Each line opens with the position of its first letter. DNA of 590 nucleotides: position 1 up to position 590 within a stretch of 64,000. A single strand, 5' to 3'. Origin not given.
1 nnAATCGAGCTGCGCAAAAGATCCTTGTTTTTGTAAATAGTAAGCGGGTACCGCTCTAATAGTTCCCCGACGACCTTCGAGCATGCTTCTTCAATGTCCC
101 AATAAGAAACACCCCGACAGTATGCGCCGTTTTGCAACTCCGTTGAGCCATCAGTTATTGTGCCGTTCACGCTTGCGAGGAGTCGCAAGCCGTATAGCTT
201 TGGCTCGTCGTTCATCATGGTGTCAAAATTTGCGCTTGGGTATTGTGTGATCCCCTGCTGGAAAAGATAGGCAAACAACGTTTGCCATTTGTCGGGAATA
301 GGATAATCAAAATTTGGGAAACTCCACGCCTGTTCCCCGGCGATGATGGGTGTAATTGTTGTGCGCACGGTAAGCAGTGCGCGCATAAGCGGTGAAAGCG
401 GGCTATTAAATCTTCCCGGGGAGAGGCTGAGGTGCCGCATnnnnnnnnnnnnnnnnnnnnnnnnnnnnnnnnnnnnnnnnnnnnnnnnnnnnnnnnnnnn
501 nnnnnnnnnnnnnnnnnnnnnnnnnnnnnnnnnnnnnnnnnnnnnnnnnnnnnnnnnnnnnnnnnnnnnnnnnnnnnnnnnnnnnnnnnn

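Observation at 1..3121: Orphan SagB-type dehydrogenase in an operon with an AMMECR1-toroid fusion protein, and a third overlapping gene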

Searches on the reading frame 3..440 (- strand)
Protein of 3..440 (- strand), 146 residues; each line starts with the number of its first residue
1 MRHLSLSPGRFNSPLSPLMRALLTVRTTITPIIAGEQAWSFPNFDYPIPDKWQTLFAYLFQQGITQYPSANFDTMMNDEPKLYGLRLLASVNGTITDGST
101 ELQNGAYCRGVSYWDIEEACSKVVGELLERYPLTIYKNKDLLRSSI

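Call 6: search_protein_families(library=ncbifam, proteins=[window:3-440:-], max_evalue=1)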
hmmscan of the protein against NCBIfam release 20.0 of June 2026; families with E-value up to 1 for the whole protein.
window:3-440:- (146 aa): 0 families

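Call 8: search_protein_families(library=pfam, proteins=[window:3-440:-], max_evalue=10)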
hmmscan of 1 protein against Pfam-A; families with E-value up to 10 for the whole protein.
window:3-440:- (146 aa): 0 families
